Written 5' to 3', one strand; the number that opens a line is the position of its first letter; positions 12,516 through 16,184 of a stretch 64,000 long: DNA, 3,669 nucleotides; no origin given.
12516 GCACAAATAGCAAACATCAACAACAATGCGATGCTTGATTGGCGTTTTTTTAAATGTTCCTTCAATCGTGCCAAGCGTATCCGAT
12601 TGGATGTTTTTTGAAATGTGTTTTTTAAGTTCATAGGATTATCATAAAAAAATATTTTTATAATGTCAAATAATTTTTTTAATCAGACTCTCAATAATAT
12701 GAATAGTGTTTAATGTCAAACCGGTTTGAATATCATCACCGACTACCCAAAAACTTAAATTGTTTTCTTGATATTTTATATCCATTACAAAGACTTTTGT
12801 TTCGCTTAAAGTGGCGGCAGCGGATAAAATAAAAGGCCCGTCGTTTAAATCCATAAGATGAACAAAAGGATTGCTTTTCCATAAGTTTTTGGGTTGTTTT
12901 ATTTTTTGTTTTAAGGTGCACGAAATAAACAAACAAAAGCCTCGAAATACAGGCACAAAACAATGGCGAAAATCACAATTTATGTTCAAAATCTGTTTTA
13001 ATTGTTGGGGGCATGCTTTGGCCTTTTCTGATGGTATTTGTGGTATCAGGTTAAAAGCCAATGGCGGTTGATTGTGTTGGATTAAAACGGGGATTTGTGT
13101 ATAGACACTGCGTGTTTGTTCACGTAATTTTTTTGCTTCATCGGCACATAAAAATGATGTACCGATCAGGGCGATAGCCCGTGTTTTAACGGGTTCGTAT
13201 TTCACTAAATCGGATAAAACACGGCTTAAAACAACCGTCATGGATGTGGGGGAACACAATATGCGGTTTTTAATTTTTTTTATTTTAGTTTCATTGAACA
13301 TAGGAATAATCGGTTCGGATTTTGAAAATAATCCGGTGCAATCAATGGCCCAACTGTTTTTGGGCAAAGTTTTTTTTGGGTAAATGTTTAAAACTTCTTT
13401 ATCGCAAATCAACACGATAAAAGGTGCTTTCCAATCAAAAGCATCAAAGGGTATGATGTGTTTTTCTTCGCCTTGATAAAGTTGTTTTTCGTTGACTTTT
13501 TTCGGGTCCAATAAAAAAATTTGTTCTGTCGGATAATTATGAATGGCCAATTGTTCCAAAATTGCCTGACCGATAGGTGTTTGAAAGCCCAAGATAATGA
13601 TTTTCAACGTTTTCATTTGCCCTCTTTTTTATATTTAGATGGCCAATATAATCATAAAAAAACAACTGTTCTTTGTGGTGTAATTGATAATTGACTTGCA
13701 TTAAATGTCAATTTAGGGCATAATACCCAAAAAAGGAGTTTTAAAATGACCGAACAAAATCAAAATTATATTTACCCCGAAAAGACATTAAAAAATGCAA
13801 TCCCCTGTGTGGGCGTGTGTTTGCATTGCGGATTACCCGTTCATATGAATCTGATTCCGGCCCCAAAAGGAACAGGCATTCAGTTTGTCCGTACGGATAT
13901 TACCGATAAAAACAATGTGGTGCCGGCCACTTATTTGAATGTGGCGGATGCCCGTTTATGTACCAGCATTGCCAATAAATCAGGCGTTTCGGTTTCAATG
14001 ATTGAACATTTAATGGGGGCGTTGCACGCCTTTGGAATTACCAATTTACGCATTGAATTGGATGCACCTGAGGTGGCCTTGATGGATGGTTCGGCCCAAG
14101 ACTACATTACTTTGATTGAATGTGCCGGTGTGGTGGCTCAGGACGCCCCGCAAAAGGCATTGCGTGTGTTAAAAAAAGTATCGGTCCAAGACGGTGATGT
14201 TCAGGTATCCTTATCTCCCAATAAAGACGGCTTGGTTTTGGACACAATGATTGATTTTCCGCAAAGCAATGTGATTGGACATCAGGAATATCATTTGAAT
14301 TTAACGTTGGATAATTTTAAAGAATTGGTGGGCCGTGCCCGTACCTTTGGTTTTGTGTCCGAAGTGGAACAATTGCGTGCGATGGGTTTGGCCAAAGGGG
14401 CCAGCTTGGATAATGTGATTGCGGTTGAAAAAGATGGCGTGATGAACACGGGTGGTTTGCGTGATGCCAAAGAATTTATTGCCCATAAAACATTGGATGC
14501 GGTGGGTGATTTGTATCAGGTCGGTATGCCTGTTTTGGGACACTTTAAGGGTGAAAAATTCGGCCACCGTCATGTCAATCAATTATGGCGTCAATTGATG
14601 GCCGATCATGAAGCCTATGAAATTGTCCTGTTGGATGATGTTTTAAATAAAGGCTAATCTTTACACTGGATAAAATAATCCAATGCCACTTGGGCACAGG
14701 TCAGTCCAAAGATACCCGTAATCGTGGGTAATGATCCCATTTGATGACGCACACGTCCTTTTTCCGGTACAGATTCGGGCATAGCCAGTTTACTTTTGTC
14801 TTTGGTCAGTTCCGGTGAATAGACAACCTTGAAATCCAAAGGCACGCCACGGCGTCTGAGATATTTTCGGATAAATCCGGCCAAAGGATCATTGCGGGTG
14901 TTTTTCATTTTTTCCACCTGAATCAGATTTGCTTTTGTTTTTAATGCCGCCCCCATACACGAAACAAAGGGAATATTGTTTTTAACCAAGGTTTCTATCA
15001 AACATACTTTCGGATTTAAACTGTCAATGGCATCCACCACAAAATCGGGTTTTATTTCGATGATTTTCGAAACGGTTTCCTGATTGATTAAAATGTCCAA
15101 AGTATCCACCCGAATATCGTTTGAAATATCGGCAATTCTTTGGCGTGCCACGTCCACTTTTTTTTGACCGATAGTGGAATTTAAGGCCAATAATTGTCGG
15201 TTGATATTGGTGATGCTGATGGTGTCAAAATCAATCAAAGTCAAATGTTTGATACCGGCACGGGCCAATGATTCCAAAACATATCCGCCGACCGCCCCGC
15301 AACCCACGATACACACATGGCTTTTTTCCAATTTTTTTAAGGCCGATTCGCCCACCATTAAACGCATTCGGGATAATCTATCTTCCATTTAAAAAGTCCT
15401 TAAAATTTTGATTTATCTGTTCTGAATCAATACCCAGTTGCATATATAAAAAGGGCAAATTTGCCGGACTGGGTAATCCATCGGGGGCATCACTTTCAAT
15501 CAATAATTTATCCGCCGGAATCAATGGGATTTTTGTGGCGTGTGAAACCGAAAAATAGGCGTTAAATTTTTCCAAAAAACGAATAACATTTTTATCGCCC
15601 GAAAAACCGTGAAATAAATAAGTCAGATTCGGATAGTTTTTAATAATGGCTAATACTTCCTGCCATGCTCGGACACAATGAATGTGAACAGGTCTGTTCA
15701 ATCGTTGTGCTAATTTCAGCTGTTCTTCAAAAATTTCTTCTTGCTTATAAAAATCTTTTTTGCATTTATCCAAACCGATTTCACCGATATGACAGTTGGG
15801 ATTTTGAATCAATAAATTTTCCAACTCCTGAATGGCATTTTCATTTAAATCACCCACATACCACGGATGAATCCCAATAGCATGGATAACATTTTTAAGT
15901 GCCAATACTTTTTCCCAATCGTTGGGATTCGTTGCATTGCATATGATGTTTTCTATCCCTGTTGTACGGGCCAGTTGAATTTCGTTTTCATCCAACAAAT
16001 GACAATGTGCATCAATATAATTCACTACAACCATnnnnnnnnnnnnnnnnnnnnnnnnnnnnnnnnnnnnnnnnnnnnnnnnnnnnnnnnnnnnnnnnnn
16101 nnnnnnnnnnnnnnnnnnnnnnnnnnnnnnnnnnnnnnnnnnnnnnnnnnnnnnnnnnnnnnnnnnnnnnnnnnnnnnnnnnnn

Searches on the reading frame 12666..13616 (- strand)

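Call 28: search_protein_families(library=pfam, proteins=[window:12666-13616:-], max_evalue=0.001)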
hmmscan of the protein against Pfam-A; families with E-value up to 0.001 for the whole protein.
window:12666-13616:- (316 aa): 1 family
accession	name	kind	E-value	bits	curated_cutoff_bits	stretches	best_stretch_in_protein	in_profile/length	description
PF02774.23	Semialdhyde_dhC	-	1.4e-06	29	26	1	164-296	33-182/184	Semialdehyde dehydrogenase, dimerisation domain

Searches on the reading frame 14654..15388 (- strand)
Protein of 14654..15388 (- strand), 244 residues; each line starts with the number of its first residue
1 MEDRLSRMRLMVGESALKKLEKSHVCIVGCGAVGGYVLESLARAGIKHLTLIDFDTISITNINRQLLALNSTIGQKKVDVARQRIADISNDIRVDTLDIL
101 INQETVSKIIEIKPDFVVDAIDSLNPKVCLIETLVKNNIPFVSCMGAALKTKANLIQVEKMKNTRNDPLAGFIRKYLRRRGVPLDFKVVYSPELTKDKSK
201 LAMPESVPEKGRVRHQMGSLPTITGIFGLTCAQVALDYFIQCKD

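Call 28: search_protein_families(library=pfam, proteins=[window:14654-15388:-], max_evalue=0.001)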
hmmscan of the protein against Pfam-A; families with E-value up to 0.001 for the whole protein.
window:14654-15388:- (244 aa): 4 families
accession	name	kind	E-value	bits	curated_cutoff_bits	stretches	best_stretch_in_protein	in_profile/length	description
PF00899.27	ThiF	-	5e-42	144.1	28.1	1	11-242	9-205/238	ThiF family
PF02558.23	ApbA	-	9.5e-06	25.7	22.2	1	25-83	1-57/150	Ketopantoate reductase PanE/ApbA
PF03721.20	UDPG_MGDP_dh_N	-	0.00041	20.4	27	0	24-69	2-46/187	UDP-glucose/GDP-mannose dehydrogenase family, NAD binding domain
PF03435.24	Sacchrp_dh_NADP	-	0.00049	20.9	25.1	0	25-83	1-58/129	Saccharopine dehydrogenase NADP binding domain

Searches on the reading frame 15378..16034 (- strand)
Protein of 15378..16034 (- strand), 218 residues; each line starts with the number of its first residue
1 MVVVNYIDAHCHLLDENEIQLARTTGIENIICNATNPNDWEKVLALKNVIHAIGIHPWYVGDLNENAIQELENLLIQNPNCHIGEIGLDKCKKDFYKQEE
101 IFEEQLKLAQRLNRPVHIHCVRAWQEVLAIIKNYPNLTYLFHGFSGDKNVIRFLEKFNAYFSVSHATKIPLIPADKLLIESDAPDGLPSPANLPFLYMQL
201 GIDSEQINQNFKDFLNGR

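Call 28: search_protein_families(library=pfam, proteins=[window:15378-16034:-], max_evalue=0.001)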
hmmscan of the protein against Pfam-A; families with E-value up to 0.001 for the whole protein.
window:15378-16034:- (218 aa): 1 family
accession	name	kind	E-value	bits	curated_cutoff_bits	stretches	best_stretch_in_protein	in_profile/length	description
PF01026.27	TatD_DNase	-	2.1e-42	145.7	27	1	7-191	1-212/253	TatD related DNase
